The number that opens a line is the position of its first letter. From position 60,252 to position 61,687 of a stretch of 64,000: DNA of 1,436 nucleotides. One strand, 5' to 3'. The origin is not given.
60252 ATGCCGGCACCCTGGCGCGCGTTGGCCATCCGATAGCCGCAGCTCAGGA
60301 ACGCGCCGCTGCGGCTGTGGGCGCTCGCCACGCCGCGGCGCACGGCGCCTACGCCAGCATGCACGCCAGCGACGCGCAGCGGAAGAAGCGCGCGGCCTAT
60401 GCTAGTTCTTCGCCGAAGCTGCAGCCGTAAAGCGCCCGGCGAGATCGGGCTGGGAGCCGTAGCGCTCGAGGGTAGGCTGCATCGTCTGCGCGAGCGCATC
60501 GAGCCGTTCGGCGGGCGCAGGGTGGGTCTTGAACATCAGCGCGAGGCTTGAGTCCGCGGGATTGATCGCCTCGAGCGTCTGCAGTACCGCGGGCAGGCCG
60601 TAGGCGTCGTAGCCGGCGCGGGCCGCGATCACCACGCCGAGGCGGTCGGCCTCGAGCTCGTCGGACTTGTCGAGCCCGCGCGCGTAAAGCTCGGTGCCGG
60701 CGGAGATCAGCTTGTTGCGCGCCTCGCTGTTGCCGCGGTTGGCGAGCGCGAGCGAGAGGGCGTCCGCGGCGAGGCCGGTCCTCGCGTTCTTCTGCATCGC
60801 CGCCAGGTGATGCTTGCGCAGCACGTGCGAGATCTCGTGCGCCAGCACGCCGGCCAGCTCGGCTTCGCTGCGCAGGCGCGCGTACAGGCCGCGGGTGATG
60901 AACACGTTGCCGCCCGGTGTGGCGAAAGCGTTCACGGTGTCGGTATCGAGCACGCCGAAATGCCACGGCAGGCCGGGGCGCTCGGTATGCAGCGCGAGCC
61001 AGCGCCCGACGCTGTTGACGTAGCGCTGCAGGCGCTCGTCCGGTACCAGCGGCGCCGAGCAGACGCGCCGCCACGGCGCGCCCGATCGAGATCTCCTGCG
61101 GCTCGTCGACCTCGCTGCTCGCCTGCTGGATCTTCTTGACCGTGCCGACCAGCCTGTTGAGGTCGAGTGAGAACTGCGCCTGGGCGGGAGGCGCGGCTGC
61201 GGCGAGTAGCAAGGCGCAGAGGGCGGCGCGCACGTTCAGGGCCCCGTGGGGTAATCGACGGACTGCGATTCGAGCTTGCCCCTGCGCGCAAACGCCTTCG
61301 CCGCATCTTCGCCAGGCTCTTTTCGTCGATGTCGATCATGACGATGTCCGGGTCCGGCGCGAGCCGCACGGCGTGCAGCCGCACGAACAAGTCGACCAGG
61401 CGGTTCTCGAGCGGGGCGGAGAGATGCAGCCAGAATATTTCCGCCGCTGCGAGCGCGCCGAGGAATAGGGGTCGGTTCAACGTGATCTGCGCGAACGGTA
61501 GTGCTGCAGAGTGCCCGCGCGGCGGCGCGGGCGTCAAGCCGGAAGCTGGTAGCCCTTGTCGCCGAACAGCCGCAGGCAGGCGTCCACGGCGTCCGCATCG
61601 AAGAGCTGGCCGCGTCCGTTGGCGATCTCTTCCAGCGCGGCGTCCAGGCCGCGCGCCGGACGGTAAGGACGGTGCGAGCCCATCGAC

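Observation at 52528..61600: About 9 kb of decaying, island-like DNA: frameshifted genes, gene fragments and a duplicated gene end around a kinase/regulator pair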

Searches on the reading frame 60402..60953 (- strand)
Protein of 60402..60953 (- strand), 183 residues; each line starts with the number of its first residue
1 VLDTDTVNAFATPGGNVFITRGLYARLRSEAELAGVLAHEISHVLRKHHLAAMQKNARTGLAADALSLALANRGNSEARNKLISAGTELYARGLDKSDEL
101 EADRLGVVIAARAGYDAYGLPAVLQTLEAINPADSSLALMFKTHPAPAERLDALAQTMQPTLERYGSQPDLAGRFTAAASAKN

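Call 7: search_protein_families(library=pfam, max_evalue=0.01, proteins=[window:60402-60953:-])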
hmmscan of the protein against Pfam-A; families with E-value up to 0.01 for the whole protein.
window:60402-60953:- (183 aa): 1 family
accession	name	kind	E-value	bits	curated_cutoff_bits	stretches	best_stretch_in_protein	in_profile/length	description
PF01435.24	Peptidase_M48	-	6.3e-27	95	20.3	1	3-156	32-184/186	Peptidase family M48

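Call 18: find_encoding_contigs(protein=window:60402-60953:-, flank=4000, max_places=10)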
Protein window:60402-60953:- (183 aa): 5 contigs read that carry it; 4 places shown.
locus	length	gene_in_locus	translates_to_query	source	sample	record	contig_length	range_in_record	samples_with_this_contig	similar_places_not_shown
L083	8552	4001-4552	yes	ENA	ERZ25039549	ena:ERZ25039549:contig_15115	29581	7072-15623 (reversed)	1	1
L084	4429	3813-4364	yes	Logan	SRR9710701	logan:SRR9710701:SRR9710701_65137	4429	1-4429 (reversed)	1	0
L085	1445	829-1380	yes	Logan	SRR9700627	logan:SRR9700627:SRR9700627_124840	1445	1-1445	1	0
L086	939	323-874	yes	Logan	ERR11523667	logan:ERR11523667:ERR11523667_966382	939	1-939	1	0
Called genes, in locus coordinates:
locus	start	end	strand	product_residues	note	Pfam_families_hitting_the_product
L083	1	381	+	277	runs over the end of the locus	PF02219:MTHFR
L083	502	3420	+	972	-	PF00989:PAS, PF13426:PAS_9, PF01590:GAF, PF13185:GAF_2, PF00989:PAS, PF08448:PAS_4, PF13426:PAS_9, PF08447:PAS_3, +6 more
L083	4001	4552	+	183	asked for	PF01435:Peptidase_M48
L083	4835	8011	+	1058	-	PF13191:AAA_16 (weak), PF24883:NPHP3_N, PF25873:WHD_MalT, PF03704:BTAD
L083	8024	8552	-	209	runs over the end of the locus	-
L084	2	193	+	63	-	?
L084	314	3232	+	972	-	PF00989:PAS, PF13426:PAS_9, PF01590:GAF, PF13185:GAF_2, PF00989:PAS, PF08448:PAS_4, PF13426:PAS_9, PF08447:PAS_3, +6 more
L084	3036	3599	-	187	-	-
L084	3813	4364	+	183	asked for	PF01435:Peptidase_M48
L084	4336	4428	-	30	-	?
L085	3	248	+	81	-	?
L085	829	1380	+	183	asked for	PF01435:Peptidase_M48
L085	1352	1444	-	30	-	?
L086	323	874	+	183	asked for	PF01435:Peptidase_M48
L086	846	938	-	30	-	?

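Call 67: list_cluster_members(proteins=[L001:3250-4749:+, window:54367-56262:+, window:60402-60953:-])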
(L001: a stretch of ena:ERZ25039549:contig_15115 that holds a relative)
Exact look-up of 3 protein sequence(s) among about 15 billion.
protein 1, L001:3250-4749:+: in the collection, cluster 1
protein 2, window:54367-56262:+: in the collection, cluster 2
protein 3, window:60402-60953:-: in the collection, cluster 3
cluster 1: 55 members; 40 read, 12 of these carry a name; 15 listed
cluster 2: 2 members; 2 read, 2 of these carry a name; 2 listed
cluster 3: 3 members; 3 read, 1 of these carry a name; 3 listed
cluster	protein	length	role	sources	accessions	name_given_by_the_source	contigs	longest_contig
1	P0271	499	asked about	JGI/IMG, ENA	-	alanine-glyoxylate transaminase/serine-glyoxylate transaminase/serine-pyruvate ...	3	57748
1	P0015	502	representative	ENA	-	-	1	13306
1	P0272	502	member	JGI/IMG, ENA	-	alanine-glyoxylate transaminase/serine-glyoxylate transaminase/serine-pyruvate ...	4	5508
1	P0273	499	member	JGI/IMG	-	alanine-glyoxylate transaminase/serine-glyoxylate transaminase/serine-pyruvate ...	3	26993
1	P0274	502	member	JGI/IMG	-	alanine-glyoxylate transaminase/serine-glyoxylate transaminase/serine-pyruvate ...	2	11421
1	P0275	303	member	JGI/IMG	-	alanine-glyoxylate transaminase/serine-glyoxylate transaminase/serine-pyruvate ...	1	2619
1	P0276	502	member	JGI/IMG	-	alanine-glyoxylate transaminase/serine-glyoxylate transaminase/serine-pyruvate ...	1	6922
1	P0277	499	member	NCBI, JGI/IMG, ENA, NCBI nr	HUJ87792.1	MAG TPA: aminotransferase class V-fold PLP-dependent enzyme [Burkholderiales bacterium] | aminotransferase class V-fold PLP-dependent enzyme [Burkholderiales bacterium]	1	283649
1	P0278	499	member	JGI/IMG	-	alanine-glyoxylate transaminase/serine-glyoxylate transaminase/serine-pyruvate ...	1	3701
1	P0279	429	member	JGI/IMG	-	alanine-glyoxylate transaminase/serine-glyoxylate transaminase/serine-pyruvate ...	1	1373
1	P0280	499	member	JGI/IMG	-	alanine-glyoxylate transaminase/serine-glyoxylate transaminase/serine-pyruvate ...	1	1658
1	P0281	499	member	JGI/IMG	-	alanine-glyoxylate transaminase/serine-glyoxylate transaminase/serine-pyruvate ...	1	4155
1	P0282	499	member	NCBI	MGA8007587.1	MAG: aminotransferase class V-fold PLP-dependent enzyme [Burkholderiales bacterium]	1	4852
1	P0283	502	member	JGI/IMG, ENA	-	-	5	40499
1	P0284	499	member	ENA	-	-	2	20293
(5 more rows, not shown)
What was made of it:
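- On Pseudogene (HTH-AGXT): The exact intact protein is on three other contigs (call 67).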

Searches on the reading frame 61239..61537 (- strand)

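Call 7: search_protein_families(library=pfam, max_evalue=0.01, proteins=[window:61239-61537:-])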
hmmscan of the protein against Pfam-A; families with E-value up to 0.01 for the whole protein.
window:61239-61537:- (99 aa): 1 family
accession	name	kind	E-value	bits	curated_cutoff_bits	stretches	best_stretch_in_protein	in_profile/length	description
PF05226.16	CHASE2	-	8e-06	26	26.3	1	30-79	5-48/257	CHASE2 domain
